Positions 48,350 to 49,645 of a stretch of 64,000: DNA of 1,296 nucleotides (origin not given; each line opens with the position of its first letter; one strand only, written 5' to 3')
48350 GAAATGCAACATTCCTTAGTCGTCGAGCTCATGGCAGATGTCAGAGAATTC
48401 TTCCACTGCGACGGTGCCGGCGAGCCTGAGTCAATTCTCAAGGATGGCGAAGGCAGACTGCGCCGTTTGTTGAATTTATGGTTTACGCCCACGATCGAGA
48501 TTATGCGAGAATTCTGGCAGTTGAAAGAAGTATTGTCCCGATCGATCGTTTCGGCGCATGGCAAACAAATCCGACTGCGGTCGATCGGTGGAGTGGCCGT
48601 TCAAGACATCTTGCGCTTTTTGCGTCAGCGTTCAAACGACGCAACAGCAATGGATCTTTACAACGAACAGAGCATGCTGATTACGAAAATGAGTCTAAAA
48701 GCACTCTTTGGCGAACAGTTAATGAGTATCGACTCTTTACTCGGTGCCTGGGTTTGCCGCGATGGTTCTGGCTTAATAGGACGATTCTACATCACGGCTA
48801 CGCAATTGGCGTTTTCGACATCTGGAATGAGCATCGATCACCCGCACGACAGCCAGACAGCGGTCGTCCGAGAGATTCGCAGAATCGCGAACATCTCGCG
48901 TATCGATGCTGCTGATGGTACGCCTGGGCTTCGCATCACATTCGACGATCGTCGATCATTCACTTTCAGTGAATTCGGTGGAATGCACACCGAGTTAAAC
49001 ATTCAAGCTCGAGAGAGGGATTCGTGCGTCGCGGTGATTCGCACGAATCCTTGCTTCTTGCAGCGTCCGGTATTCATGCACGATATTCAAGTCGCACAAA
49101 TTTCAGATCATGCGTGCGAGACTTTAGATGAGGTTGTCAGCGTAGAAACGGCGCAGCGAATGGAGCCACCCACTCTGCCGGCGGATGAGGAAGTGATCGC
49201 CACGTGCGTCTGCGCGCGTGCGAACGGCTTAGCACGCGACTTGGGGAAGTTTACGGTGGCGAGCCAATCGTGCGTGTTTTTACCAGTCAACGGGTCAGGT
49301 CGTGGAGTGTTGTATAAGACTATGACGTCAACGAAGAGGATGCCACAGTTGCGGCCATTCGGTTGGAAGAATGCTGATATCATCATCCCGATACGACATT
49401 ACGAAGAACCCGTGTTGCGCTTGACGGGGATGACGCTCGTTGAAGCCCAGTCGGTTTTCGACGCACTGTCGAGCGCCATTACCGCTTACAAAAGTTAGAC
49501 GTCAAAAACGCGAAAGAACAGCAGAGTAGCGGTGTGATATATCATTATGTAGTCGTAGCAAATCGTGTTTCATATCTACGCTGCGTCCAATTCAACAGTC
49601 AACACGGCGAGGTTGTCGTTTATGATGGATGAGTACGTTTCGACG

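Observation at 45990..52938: Lower-GC pocket containing two giant intronless genes, one a ZIP4/SPO22-like meiotic gene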

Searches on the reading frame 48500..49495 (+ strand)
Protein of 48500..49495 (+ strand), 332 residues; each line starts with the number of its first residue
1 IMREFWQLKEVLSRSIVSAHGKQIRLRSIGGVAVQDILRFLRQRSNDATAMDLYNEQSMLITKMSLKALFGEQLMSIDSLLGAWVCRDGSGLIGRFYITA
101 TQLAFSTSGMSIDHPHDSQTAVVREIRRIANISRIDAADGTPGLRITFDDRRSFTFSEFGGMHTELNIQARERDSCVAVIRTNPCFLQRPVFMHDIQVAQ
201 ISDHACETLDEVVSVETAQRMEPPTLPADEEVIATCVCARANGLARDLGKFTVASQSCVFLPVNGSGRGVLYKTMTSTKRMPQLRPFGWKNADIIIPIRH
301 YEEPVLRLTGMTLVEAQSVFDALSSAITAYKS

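Call 53: search_protein_families(library=pfam, proteins=[window:48500-49495:+], max_evalue=10)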
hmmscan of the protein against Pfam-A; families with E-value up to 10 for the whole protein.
window:48500-49495:+ (332 aa): 1 family
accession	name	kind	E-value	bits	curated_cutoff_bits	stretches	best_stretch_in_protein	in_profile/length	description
PF02893.26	GRAM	-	0.069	13.4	23.6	1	94-151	31-82/112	GRAM domain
